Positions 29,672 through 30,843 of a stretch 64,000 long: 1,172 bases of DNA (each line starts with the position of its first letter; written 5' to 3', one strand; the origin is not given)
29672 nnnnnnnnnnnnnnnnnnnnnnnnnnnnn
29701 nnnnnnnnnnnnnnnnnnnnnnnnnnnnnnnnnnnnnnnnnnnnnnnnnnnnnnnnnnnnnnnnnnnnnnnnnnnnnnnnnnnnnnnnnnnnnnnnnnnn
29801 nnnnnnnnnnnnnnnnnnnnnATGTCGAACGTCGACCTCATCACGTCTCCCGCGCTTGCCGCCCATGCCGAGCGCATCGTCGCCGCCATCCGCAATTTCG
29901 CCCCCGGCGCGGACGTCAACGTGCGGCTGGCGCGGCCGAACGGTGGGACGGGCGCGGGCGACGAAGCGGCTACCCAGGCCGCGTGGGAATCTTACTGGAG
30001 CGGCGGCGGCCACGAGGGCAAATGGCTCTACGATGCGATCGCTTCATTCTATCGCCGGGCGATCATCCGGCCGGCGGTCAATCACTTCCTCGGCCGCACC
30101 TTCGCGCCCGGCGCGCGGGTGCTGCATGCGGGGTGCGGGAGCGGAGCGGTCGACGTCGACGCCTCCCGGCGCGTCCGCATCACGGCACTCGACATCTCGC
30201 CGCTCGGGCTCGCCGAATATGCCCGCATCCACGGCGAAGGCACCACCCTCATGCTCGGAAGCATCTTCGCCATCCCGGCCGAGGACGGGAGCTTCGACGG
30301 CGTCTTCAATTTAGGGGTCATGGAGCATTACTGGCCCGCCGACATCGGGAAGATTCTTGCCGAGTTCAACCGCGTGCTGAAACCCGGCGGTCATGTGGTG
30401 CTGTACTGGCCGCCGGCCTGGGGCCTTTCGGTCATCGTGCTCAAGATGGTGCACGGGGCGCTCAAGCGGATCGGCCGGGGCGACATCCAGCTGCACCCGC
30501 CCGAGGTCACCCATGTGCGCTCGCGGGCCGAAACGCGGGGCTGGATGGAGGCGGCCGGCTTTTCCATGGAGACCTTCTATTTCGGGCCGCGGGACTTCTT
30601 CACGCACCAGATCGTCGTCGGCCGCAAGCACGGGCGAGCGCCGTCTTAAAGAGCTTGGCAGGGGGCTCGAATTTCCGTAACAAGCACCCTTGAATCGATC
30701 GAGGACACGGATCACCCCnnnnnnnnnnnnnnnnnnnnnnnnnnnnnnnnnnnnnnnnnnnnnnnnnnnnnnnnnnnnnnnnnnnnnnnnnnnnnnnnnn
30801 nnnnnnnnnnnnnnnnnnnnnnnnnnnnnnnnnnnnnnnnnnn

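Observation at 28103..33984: GDP-based branched-chain (C-methyl) deoxysugar block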

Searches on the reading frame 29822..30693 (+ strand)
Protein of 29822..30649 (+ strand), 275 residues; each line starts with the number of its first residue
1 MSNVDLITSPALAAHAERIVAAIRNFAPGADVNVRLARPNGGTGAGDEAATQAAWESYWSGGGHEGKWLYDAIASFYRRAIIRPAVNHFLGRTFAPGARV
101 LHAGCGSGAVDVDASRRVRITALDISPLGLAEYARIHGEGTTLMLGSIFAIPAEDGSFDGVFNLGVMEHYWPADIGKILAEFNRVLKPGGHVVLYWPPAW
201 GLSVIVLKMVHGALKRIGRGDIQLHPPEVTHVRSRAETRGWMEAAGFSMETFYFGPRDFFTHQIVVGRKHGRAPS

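Call 4: search_protein_families(library=pfam, proteins=[window:29983-30693:+], max_evalue=0.001)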
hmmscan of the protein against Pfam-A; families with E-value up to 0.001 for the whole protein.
window:29983-30693:+ (236 aa): 0 families

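Call 10: search_protein_families(library=pfam, proteins=[window:29822-30649:+], max_evalue=0.001)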
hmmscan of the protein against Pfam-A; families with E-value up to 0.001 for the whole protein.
window:29822-30649:+ (275 aa): 7 families
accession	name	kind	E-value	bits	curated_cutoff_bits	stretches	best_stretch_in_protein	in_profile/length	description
PF08241.18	Methyltransf_11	-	1e-16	61.8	21.2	1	101-194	1-95/95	Methyltransferase domain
PF13649.12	Methyltransf_25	-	1.6e-15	58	27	1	100-190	1-97/97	Methyltransferase domain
PF08242.18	Methyltransf_12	-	1.2e-08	36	30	1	101-192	1-98/98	Methyltransferase domain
PF13489.12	Methyltransf_23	-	2.4e-08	34.3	27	1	78-249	5-161/164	Methyltransferase domain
PF13847.12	Methyltransf_31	-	8.9e-07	29.1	27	1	97-193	4-108/145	Methyltransferase domain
PF05724.17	TPMT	-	0.00012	22.2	26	0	82-192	22-151/218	Thiopurine S-methyltransferase (TPMT)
PF01209.24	Ubie_methyltran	-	0.00017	21.5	20.1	1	75-193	28-150/233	ubiE/COQ5 methyltransferase family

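Call 23: search_protein_families(library=ncbifam, proteins=[window:29822-30649:+], max_evalue=0.01)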
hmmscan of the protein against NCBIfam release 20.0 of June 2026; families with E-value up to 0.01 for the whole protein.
window:29822-30649:+ (275 aa): 25 families
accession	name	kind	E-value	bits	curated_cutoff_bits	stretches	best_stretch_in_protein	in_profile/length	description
NF045667.1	MTase_DVU1556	equivalog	3.8e-12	46.1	155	1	93-194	19-119/213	DVU_1556 family methyltransferase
NF007610.0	PRK10258.1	equivalog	4.6e-11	42.5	342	1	98-193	44-137/251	malonyl-ACP O-methyltransferase BioC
NF043040.1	corrin_prot_MT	hypoth_equivalog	1.9e-08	34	180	1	82-194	27-147/216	corrinoid protein-associated methyltransferase CpaM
NF045823.1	PthPhpthDimycoMt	equivalog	1.5e-07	30.9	300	1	97-193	67-165/256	phthiotriol/phenolphthiotriol dimycocerosates methyltransferase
NF045825.1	FAmtase_mtf2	equivalog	2.8e-07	30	400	1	97-193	59-157/248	fatty-acid O-methyltransferase Mtf2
TIGR02072.1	BioC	equivalog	1.8e-06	28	184.95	1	98-193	36-131/244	malonyl-ACP O-methyltransferase BioC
TIGR02021.1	BchM-ChlM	equivalog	2.2e-06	27.2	158.9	1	84-187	42-148/218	magnesium protoporphyrin IX methyltransferase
NF047649.1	MTase_UXPK_star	exception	2.9e-06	26.5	460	1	92-194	73-181/283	methyltransferase/UXPK-star double selenoprotein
NF041537.1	ArsM_AhpD_UU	exception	3.8e-05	22.6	510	1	91-194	71-180/345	arsenite methyltransferase/AhpD domain selenoprotein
NF001790.0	PRK00517.3-3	equivalog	0.00013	21.4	269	1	90-224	116-248/262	50S ribosomal protein L11 methyltransferase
TIGR01934.1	MenG_MenH_UbiE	subfamily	0.00015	21.2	158.35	1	96-194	39-141/223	ubiquinone/menaquinone biosynthesis methyltransferase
NF041255.1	mycofact_MftM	equivalog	0.00018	20.9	200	1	90-186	133-233/289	mycofactocin oligosaccharide methyltransferase MftM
NF001241.0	PRK00216.1-2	equivalog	0.00028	20.6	327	1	72-194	29-147/231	demethylmenaquinone methyltransferase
NF045649.1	2X_seleno_MduS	exception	0.00044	19.3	380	1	99-193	44-146/338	methyltransferase domain-containing selenoprotein MduS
TIGR01983.1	UbiG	equivalog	0.00057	19.2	102.95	1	97-194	50-151/228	bifunctional 2-polyprenyl-6-hydroxyphenol methylase/3-demethylubiquinol 3-O-methyltransferase UbiG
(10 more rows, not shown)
